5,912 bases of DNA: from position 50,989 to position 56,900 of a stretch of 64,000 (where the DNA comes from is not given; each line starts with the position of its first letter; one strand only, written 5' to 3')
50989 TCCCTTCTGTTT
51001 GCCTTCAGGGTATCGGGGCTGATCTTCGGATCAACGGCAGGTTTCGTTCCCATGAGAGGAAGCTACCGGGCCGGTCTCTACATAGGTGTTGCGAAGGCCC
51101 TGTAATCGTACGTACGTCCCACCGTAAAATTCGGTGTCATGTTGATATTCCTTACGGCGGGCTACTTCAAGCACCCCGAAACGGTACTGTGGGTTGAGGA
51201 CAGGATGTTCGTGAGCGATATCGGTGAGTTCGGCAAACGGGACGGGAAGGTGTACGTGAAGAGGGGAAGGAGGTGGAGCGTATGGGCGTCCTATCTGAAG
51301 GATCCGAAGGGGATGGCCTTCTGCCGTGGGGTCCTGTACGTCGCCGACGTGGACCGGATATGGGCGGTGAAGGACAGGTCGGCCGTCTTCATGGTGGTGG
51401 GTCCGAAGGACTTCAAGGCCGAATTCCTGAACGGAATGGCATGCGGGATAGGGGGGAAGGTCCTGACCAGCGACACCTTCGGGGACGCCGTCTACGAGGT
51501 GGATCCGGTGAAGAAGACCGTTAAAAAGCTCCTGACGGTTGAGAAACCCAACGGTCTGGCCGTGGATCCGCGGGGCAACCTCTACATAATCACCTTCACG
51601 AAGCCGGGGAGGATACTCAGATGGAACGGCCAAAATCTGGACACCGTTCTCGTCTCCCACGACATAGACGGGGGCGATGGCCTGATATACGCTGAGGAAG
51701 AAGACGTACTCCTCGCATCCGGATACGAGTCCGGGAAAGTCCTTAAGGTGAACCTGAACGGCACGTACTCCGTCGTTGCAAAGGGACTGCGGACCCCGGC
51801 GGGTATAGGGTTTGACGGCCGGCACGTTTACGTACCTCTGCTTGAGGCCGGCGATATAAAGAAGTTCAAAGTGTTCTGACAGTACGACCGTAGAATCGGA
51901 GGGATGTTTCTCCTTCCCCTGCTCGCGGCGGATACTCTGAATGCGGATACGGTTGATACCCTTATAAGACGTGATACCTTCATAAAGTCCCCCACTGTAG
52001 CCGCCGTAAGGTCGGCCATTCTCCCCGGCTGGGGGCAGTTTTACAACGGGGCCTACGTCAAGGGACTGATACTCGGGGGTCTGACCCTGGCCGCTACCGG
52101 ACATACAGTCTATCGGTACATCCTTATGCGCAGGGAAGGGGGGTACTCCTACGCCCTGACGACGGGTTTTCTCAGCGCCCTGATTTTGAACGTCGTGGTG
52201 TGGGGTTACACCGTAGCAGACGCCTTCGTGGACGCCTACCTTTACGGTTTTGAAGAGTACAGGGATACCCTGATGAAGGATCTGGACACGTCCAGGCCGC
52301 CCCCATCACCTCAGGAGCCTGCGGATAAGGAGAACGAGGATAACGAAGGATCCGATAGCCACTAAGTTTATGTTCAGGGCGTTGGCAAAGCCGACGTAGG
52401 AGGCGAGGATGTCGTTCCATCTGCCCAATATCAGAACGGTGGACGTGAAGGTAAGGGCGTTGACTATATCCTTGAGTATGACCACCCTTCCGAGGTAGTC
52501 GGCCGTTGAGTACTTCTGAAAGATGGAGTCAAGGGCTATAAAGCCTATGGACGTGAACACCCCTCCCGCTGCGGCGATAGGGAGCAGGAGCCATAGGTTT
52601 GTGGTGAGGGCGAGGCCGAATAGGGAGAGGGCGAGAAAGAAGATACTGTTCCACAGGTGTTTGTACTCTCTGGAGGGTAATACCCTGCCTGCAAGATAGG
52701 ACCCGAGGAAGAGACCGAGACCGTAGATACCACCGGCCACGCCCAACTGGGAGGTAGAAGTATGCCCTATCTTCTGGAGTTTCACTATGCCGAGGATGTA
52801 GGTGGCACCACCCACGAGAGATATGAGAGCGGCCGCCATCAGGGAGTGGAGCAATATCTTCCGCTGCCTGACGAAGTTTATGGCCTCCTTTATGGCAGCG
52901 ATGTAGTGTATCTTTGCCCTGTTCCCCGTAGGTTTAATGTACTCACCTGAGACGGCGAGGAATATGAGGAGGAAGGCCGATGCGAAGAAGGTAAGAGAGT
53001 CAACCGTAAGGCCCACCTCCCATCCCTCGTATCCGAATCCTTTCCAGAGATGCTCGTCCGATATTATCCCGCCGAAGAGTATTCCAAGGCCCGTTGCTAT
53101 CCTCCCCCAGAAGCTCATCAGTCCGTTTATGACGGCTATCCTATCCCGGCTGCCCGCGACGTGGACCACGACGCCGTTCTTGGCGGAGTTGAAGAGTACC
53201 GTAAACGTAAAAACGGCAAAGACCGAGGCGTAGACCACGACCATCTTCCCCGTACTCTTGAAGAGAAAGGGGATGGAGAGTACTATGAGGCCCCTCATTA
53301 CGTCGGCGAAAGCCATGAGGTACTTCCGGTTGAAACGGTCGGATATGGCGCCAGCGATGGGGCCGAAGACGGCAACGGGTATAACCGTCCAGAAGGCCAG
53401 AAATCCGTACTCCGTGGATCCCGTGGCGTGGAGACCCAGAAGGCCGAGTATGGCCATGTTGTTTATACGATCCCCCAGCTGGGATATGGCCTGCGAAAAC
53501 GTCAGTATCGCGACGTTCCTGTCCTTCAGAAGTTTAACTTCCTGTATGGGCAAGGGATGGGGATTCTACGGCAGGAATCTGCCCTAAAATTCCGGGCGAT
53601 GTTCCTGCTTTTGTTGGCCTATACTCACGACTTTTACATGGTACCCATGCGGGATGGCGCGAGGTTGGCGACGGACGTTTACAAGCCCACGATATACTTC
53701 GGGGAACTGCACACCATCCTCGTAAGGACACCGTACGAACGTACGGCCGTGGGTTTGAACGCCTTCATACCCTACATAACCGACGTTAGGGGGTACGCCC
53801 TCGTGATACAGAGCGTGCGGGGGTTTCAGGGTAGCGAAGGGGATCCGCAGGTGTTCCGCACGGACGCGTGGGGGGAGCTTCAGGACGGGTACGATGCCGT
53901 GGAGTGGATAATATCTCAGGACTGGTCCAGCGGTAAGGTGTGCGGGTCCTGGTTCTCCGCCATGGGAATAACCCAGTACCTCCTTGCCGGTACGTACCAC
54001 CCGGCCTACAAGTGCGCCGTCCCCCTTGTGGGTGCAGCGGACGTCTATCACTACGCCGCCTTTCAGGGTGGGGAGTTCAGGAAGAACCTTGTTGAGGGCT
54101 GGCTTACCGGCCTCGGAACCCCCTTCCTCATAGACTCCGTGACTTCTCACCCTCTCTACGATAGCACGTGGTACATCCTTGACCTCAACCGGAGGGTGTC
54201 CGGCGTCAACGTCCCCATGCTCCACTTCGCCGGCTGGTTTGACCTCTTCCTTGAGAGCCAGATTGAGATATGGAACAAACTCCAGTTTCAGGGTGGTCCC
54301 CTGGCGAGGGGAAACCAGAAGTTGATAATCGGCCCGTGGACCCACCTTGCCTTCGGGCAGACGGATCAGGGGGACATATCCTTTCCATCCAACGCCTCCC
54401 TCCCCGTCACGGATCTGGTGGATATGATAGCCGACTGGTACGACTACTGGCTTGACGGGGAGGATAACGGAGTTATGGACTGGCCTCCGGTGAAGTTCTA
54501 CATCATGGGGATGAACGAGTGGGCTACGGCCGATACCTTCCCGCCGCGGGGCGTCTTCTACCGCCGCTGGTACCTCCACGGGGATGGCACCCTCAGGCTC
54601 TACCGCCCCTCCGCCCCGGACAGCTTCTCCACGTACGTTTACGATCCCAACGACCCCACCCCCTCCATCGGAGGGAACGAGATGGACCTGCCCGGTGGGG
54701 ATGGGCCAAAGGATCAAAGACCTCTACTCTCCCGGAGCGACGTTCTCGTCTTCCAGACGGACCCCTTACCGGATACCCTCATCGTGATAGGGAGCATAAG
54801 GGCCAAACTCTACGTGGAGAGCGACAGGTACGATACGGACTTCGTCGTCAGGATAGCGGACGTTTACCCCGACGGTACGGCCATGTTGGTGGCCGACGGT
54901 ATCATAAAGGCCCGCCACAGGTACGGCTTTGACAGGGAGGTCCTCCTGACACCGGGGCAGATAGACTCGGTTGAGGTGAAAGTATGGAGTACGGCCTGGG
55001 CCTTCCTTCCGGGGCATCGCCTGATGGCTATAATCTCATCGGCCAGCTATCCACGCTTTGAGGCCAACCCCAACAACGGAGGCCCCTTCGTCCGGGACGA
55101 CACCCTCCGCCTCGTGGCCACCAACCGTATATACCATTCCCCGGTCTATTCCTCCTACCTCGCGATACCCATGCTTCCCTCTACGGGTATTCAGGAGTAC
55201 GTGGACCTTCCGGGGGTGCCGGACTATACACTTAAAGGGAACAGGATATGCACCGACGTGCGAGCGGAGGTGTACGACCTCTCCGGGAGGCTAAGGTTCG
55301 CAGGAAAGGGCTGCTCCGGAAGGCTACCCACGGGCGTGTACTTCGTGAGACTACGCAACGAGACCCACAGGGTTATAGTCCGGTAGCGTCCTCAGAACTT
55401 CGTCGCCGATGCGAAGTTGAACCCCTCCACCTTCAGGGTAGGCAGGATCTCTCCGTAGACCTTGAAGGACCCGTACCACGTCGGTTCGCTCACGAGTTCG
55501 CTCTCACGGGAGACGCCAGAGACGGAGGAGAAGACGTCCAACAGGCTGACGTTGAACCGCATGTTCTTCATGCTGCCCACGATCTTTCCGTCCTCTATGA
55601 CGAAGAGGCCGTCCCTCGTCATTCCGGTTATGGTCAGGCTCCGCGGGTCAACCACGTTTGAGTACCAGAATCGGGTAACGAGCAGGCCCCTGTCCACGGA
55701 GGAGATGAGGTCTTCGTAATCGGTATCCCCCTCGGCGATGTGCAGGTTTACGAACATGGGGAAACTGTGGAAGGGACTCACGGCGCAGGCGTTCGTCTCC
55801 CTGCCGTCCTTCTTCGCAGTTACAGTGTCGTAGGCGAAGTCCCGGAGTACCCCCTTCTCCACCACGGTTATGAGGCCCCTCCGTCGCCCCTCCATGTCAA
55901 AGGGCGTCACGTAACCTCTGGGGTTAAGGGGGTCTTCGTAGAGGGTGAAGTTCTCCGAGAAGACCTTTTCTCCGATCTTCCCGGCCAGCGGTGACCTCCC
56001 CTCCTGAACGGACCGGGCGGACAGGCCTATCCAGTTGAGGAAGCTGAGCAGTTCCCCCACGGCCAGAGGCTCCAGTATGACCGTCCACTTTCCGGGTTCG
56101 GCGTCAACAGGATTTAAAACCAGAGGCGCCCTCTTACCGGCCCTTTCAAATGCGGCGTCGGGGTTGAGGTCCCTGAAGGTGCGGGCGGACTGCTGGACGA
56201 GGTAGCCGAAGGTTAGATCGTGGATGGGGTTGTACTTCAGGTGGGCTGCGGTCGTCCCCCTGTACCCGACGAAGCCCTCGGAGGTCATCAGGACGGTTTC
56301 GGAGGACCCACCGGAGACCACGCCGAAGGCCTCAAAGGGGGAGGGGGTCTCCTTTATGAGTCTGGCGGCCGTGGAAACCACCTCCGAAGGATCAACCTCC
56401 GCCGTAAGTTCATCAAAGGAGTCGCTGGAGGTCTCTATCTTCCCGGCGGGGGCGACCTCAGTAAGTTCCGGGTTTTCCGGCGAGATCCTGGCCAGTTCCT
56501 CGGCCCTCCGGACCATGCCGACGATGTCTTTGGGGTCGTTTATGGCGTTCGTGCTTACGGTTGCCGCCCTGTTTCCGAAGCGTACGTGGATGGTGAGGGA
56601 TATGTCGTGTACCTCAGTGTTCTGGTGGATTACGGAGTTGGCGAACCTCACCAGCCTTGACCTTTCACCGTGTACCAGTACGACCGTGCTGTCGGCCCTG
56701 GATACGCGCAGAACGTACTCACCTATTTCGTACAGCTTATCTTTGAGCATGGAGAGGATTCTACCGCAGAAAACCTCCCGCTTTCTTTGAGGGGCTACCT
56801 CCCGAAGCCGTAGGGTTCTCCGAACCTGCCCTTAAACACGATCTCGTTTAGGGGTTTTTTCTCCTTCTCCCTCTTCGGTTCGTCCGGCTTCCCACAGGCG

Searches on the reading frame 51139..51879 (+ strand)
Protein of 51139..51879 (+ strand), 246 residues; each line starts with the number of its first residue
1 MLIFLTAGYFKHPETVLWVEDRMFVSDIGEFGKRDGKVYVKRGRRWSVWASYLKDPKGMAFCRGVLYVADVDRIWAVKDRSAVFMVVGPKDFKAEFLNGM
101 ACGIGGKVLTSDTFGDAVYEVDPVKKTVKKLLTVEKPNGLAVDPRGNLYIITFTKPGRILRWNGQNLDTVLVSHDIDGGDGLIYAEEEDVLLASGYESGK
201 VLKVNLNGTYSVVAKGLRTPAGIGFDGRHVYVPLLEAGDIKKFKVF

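Call 28: search_protein_families(library=ncbifam, proteins=[window:51139-51879:+], max_evalue=0.001)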
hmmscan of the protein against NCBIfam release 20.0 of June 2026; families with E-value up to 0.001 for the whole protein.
window:51139-51879:+ (246 aa): 1 family
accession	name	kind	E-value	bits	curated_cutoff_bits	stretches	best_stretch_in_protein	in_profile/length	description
NF033206.1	ScyE_fam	subfamily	5.9e-08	32.6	80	0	112-162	279-332/333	ScyD/ScyE family protein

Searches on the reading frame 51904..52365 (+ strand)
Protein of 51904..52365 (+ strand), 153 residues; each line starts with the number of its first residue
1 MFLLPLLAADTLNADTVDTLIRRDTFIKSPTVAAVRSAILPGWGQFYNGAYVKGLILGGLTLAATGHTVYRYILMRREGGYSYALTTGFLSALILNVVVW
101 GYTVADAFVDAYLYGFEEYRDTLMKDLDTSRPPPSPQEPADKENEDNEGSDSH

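Call 28: search_protein_families(library=ncbifam, proteins=[window:51904-52365:+], max_evalue=0.001)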
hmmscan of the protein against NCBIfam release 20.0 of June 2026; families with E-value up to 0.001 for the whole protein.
window:51904-52365:+ (153 aa): 1 family
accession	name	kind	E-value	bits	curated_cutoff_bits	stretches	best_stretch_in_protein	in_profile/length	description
NF047756.1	LIC11435_fam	equivalog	8.5e-05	21.5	380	1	32-72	193-234/360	LIC11435 family protein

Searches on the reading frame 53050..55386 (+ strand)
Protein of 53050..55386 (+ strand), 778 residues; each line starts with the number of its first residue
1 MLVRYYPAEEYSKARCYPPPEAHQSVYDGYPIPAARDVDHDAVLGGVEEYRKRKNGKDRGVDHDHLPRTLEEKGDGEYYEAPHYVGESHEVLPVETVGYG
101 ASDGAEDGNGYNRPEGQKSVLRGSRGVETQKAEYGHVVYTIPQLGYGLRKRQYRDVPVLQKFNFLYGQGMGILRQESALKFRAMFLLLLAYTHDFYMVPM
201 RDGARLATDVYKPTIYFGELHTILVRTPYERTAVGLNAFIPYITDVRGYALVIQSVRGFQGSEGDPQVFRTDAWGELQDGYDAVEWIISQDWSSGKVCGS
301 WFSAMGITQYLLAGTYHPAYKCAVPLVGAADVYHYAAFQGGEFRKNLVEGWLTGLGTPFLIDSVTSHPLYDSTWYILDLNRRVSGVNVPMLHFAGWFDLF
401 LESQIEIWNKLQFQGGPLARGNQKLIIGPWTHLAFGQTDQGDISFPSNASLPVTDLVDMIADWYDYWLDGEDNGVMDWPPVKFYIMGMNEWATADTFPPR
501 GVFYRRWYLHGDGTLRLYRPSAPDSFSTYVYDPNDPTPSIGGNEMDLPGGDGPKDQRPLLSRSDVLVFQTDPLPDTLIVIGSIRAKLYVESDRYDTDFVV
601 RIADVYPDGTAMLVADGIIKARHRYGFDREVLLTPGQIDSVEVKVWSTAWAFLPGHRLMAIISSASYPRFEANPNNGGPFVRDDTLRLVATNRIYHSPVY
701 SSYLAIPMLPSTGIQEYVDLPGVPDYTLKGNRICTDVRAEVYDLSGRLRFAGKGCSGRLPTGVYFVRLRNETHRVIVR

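Call 10: search_protein_families(library=ncbifam, proteins=[window:53050-55386:+], max_evalue=0.01)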
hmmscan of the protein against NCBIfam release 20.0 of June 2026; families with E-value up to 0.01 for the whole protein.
window:53050-55386:+ (778 aa): 3 families
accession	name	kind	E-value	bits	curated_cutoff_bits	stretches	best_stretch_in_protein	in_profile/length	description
TIGR00976.1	CocE_NonD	subfamily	2.4e-110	370.2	66.3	2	369-710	214-549/550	CocE/NonD family hydrolase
NF003780.0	PRK05371.1-1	subfamily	3.5e-07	29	642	1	454-677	357-566/594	Xaa-Pro dipeptidyl-peptidase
NF003782.0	PRK05371.1-3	subfamily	0.0074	14.7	711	0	568-667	518-616/648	Xaa-Pro dipeptidyl-peptidase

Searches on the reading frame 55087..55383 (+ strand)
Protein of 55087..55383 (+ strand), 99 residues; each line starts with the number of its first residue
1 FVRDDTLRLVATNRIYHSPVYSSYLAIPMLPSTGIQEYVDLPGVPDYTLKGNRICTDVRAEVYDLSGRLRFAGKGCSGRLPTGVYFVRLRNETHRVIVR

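Call 30: search_protein_families(library=ncbifam, proteins=[window:55087-55383:+], max_evalue=10)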
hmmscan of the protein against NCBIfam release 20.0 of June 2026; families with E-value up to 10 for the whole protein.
window:55087-55383:+ (99 aa): 1 family
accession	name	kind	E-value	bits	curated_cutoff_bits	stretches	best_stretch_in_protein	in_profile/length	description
TIGR04183.1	Por_Secre_tail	domain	0.00043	20.2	23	1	58-98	21-71/72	T9SS type A sorting domain-containing protein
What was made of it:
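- On T9SS type-A CTD cargo (TIGR04183), for B: The CocE-like neighbour reaches 20.2 bits (call 30).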

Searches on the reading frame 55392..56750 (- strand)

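Call 10: search_protein_families(library=ncbifam, proteins=[window:55392-56750:-], max_evalue=0.01)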
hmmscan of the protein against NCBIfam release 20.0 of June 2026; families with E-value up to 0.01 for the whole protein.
window:55392-56750:- (452 aa): 3 families
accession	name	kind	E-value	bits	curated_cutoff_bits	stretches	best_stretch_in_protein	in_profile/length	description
NF008006.0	PRK10735.1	equivalog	1.2e-09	37.2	513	1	198-417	224-445/481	metalloprotease TldD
NF008268.0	PRK11040.1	equivalog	1.1e-08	34.2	438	1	189-418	206-426/446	metalloprotease PmbA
NF040952.1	Arch_mtprotase_TldD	equivalog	4.3e-07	29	635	1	254-420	246-415/443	zinc metalloprotease TldD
